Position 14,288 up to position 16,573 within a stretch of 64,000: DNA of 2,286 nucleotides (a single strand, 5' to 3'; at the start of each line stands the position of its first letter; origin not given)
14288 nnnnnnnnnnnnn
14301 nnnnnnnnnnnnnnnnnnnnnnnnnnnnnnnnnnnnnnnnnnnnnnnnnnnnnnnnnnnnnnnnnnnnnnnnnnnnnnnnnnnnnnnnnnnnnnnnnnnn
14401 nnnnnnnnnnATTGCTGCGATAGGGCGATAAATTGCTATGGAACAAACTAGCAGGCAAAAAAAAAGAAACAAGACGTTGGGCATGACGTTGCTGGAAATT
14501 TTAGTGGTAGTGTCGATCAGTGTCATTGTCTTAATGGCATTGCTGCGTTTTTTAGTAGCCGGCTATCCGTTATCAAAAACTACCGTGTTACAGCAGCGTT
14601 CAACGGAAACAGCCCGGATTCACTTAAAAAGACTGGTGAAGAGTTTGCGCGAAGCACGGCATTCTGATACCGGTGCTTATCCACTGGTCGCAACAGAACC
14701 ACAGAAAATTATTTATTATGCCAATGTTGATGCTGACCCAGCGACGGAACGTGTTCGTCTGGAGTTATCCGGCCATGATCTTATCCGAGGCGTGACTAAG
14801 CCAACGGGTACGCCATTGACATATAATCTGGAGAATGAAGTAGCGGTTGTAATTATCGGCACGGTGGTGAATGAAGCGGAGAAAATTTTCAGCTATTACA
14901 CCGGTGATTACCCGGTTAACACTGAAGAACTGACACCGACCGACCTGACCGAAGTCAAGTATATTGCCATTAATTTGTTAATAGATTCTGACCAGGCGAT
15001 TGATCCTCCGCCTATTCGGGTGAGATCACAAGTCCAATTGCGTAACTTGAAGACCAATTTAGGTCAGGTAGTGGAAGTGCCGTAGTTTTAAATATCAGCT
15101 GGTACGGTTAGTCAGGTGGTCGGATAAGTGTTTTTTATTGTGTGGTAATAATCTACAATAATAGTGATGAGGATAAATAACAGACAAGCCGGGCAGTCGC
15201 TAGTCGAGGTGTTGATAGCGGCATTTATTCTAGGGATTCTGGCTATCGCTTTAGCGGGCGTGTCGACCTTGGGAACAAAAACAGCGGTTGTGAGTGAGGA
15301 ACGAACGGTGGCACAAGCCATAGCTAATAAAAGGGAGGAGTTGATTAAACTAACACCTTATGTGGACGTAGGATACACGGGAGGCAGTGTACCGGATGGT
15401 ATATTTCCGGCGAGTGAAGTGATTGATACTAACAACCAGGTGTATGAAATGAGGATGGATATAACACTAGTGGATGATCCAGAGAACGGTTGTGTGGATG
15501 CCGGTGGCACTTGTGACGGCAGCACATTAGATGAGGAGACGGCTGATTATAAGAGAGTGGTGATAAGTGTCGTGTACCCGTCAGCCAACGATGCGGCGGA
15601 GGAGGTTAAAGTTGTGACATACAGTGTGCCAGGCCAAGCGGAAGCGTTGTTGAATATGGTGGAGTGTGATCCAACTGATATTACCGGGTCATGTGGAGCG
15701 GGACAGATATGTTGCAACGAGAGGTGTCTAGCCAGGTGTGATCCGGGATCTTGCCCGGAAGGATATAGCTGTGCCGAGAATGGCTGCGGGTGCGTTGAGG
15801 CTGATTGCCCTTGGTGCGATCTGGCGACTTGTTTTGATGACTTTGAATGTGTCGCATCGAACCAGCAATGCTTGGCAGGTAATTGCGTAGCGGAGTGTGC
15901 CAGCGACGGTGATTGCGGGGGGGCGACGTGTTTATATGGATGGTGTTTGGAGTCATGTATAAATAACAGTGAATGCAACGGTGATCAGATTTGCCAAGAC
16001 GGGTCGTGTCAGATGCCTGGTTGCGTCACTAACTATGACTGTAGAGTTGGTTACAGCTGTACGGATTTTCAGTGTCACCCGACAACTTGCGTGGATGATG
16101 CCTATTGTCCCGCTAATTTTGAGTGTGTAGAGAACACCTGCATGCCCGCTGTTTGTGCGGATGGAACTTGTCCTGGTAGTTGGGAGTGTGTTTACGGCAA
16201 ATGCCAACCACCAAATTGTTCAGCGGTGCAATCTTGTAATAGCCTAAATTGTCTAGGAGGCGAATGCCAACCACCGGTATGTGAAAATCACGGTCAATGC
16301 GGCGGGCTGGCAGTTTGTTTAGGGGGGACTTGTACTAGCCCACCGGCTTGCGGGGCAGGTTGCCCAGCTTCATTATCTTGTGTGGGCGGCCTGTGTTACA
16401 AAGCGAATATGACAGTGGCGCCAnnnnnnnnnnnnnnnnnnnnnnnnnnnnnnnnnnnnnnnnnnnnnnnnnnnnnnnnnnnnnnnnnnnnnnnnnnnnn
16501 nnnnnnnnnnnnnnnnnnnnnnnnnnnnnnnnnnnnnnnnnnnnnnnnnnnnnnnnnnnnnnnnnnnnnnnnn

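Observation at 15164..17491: Pilin fused to a ~700-aa hyper-cysteine-rich repeat domain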

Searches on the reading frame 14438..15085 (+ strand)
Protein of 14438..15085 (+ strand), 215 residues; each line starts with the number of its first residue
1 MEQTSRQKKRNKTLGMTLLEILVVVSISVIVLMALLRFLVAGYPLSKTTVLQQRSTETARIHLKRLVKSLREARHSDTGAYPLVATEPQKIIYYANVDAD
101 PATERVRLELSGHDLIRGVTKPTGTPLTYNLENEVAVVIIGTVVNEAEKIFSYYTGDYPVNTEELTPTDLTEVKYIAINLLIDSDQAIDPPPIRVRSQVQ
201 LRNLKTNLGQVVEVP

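Call 5: search_protein_families(library=pfam, proteins=[window:14438-15085:+], max_evalue=0.1)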
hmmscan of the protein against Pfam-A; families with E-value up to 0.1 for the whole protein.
window:14438-15085:+ (215 aa): 1 family
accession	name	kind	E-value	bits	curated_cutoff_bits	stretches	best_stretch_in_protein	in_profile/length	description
PF07963.17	N_methyl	-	0.001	19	21.2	1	11-36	2-27/27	Prokaryotic N-terminal methylation motif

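Call 6: search_protein_families(library=ncbifam, proteins=[window:14438-15085:+], max_evalue=0.1)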
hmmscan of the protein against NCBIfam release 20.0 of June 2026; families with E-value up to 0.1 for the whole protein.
window:14438-15085:+ (215 aa): 4 families
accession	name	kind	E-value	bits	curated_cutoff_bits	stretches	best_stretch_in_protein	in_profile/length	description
NF007848.0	PRK10557.1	equivalog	0.00055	19.3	120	1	7-55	4-52/192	prepilin peptidase-dependent protein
NF038304.1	EPS_HpsC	equivalog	0.0025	17.4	200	1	3-40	10-47/318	hormogonium polysaccharide secretion pseudopilin HpsC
TIGR01707.1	gspI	equivalog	0.011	16.3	44.35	1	15-38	1-24/101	type II secretion system minor pseudopilin GspI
TIGR01710.1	typeII_sec_gspG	equivalog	0.023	14.7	88.85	1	15-83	2-61/134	type II secretion system major pseudopilin GspG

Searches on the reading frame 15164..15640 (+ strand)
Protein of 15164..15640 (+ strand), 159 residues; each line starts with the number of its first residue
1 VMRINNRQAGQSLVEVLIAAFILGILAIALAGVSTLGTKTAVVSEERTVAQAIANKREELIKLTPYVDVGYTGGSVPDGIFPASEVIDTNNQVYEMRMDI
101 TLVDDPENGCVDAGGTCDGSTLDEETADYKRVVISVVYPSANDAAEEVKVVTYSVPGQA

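Call 29: search_protein_families(library=pfam, proteins=[window:15164-15640:+], max_evalue=10)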
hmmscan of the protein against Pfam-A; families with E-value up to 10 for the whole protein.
window:15164-15640:+ (159 aa): 2 families
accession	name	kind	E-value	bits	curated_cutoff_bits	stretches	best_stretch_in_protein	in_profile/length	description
PF07963.17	N_methyl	-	2.1e-07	30.6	21.2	1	6-30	2-26/27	Prokaryotic N-terminal methylation motif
PF01819.22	Levi_coat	-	0.044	14.3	25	1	99-151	16-67/132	Levivirus coat protein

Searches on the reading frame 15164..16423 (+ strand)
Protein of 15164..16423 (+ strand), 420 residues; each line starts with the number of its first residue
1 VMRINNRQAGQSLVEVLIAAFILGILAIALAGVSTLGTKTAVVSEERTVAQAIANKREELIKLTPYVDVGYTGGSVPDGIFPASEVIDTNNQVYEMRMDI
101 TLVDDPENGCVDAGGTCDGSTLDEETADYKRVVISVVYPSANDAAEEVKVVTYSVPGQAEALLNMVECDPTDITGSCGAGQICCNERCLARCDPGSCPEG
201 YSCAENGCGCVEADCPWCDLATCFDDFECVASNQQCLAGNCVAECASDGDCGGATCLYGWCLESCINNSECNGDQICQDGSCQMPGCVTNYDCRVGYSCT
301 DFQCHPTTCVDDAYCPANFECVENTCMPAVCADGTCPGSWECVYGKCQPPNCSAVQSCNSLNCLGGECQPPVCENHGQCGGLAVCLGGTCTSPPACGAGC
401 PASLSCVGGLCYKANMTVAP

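Call 50: predict_structure(alignment_id=A3)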
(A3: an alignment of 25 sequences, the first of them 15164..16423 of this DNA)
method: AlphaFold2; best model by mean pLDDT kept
length: 420 residues; sequences in the alignment: 25
mean_pLDDT: 79.5   pTM: 0.39
mean pLDDT of the five models: 79.5, 78.4, 77.6, 76.3, 75.7
residues with pLDDT >= 90: 73; 70-90: 269; 50-70: 67; < 50: 11
segments of 3 or more residues with pLDDT < 50: 1-3, 216-220
pLDDT, mean of each block of 10 residues (from residue 1): 49 75 82 73 89 93 83 64 91 93 85 73 87 91 79 82 59 64 77 80 84 56 60 72 83 81 87 83 87 81 84 87 84 79 82 71 83 88 90 88 88 74
secondary structure, 60 per line:
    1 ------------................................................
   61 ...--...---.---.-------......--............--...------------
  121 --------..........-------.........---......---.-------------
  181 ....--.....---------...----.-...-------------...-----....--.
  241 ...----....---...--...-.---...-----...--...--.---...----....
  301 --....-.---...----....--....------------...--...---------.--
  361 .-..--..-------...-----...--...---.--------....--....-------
elements in order: H13-63 E84-89 E92-103 E129-138 E146-154 H158-163 E181-184 E187-191 E201-203 E210-212 E234-237 E240-243 H248-251 E255-257 E260-262 E276-278 E281-283 E297-300 E303-306 E319-322 E325-328 E341-343 E346-348 E384-386 E389-391 E404-407 E410-413

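Call 52: fold_search(model_id=the predicted structure, library=pdb)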
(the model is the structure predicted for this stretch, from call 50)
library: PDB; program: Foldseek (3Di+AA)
matches with E <= 10: 622; with E <= 0.001: 0
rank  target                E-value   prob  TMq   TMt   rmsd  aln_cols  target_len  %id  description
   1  6qvf_C                3.4e-02  0.90  0.15  0.33   6.7       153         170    8  TT_C0855 competence pilin from Thermus thermophilus HB27 (released 2019-05-29)
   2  6qvf_A                4.6e-02  0.85  0.15  0.33   6.7       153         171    8  TT_C0855 competence pilin from Thermus thermophilus HB27 (released 2019-05-29)
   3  6qvf_B                5.5e-02  0.91  0.17  0.36   6.5       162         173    8  TT_C0855 competence pilin from Thermus thermophilus HB27 (released 2019-05-29)
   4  6qvf_D                6.5e-02  0.90  0.17  0.37   6.3       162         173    8  TT_C0855 competence pilin from Thermus thermophilus HB27 (released 2019-05-29)
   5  4oqd_A                1.2e-01  0.75  0.12  0.19   5.7        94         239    6  Crystal structure of the tylM1 N,N-dimethyltransferase in complex with SAH and TDP-Qui3NMe2 (released 2014-02-26)
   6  3bxo_A                1.3e-01  0.85  0.13  0.22   5.0       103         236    8  Crystal Structure of Streptomyces venezuelae DesVI (released 2008-03-25)
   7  6m82                  1.6e-01  0.72  0.12  0.20   5.6        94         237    7  Crystal structure of TylM1 Y14paF bound to SAH and dTDP-phenol (released 2019-03-13)
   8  6m83                  1.8e-01  0.66  0.12  0.19   5.7        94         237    6  Crystal structure of TylM1 S120A bound to SAH and dTDP-phenol (released 2019-03-13)
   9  6m81_B                1.9e-01  0.63  0.12  0.19   5.7        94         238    6  Crystal structure of TylM1 Y14F bound to SAH and dTDP-phenol (released 2019-03-13)
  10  3cin                  2.3e-01  0.41  0.07  0.08   3.3        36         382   28  CRYSTAL STRUCTURE OF A MYO-INOSITOL-1-PHOSPHATE SYNTHASE-RELATED PROTEIN (TM_1419) FROM THERMOTOGA MARITIMA MSB8 AT 1.70 (released 2008-03-25)
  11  8chv_A                2.7e-01  0.30  0.12  0.27   7.0       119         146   13  Crystal structure of human PURA (fragment Glu57-Glu212, PUR repeat I and II) R140P mutant (released 2024-02-21)
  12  7zgt_B                2.9e-01  0.20  0.09  0.13   6.8        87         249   14  C-Methyltransferase PsmD from Streptomyces griseofuscus (apo form) (released 2022-12-28)
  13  2ret_C                3.0e-01  0.82  0.13  0.57   4.7       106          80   12  The crystal structure of a binary complex of two pseudopilins: EpsI and EpsJ from the Type 2 Secretion System of Vibri (released 2008-02-05)
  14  2ret_A                3.0e-01  0.82  0.14  0.56   4.3       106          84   11  The crystal structure of a binary complex of two pseudopilins: EpsI and EpsJ from the Type 2 Secretion System of Vibri (released 2008-02-05)
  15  3pfg                  3.0e-01  0.57  0.12  0.19   5.6        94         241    6  X-Ray crystal structure the N,N-dimethyltransferase TylM1 from Streptomyces fradiae in complex with SAM and dTDP-phenol (released 2010-12-15)
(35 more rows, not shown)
